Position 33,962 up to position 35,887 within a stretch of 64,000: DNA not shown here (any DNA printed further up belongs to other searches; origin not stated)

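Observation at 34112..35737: UNG-like uracil-DNA glycosylase fused to a ~300-aa N-terminal repeat domain, with substitutions in the GQDPYH motif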

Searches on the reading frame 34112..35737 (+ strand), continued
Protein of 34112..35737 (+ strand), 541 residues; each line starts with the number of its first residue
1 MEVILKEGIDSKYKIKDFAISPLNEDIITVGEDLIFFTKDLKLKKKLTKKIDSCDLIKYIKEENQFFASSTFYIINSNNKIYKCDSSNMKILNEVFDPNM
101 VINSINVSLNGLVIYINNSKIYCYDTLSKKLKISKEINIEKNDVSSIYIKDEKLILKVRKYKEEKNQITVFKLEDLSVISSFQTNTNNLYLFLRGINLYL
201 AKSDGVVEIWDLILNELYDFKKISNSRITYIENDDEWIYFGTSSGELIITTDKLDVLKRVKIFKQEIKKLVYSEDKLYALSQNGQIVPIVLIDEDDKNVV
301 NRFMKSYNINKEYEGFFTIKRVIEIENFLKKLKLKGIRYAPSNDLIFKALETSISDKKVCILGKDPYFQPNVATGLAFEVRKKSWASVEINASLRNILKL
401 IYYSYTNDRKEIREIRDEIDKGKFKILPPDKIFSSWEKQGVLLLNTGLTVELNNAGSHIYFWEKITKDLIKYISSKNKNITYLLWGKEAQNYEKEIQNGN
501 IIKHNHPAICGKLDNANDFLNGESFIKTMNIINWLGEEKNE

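Call 29: fold_search(model_id=the predicted structure, library=pdb)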
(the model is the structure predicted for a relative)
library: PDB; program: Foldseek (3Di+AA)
matches with E <= 10: 1998; with E <= 0.001: 1857
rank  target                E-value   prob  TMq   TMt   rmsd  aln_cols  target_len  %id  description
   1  6y7o_A                5.8e-15  1.00  0.37  0.59   4.7       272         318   10  The complex between the eight-bladed symmetrical designer protein Tako8 and the silicotungstic acid Keggin (STA) (released 2020-12-16)
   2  6y7n_A                6.5e-15  1.00  0.40  0.63   4.5       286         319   10  The crystal structure of the eight-bladed symmetrical designer protein Tako8 in the presence of tellurotungstic Anders (released 2020-12-16)
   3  6m90_A                1.1e-14  1.00  0.42  0.55   3.7       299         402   13  Monophosphorylated pSer33 b-Catenin peptide, b-TrCP/Skp1, NRX-2776 ternary complex (released 2019-04-03)
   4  6y7o_C                1.1e-14  1.00  0.38  0.62   6.2       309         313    9  The complex between the eight-bladed symmetrical designer protein Tako8 and the silicotungstic acid Keggin (STA) (released 2020-12-16)
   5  6m92_A                1.6e-14  1.00  0.42  0.55   3.7       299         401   13  Monophosphorylated pSer33 b-Catenin peptide, b-TrCP/Skp1, NRX-2663 ternary complex (released 2019-04-03)
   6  9tdz_A                2.1e-14  1.00  0.41  0.59   4.0       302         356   13  Crystal structure of beta-TrCP bound by diphosphorylated claspin degron peptide (released 2026-04-08)
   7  6g6n_A                2.3e-14  1.00  0.39  0.62   4.5       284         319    9  Crystal structure of the computationally designed Tako8 protein in C2 (released 2018-11-28)
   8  6g6m                  2.9e-14  1.00  0.39  0.62   4.6       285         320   10  Crystal structure of the computationally designed Tako8 protein in P42212 (released 2018-11-28)
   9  9t8y_A                3.0e-14  1.00  0.41  0.60   4.2       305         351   13  Crystal structure of beta-TrCP bound by monophosphorylated NRF2 degron peptide. (released 2026-04-08)
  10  9n73_LQ               3.2e-14  1.00  0.44  0.30  17.2       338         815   12  SSU processome maturation and disassembly, State G (released 2025-10-29)
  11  6m93_A                3.4e-14  1.00  0.42  0.55   3.9       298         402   14  Monophosphorylated pSer33 b-Catenin peptide, b-TrCP/Skp1, NRX-1933 ternary complex (released 2019-04-03)
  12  6g6o_A                3.4e-14  1.00  0.41  0.65   6.3       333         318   11  Crystal structure of the computationally designed Ika8 protein: crystal packing No.1 in P63 (released 2018-11-28)
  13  6wnx_D                4.4e-14  1.00  0.42  0.55   3.8       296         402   15  FBXW11-SKP1 in complex with a pSer33/pSer37 Beta-Catenin peptide (released 2020-05-06)
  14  6wnx_A                4.4e-14  1.00  0.43  0.55   4.0       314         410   15  FBXW11-SKP1 in complex with a pSer33/pSer37 Beta-Catenin peptide (released 2020-05-06)
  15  9tes_A                5.8e-14  1.00  0.41  0.61   4.1       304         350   13  Crystal structure of beta-TrCP bound by diphosphorylated PDCD4 degron peptide (released 2026-04-08)
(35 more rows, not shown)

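Call 48: search_protein_families(library=padloc, proteins=[window:34112-35737:+], max_evalue=0.01)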
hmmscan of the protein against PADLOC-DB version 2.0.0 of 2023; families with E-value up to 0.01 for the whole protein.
window:34112-35737:+ (541 aa): 0 families

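Call 49: search_protein_families(library=phrogs, proteins=[window:34112-35737:+], max_evalue=0.001)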
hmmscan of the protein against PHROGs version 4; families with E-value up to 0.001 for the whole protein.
window:34112-35737:+ (541 aa): 1 family
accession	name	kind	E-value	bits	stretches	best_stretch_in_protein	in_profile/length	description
phrog_12143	-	unknown function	3.6e-38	132.2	1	328-530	29-215/227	-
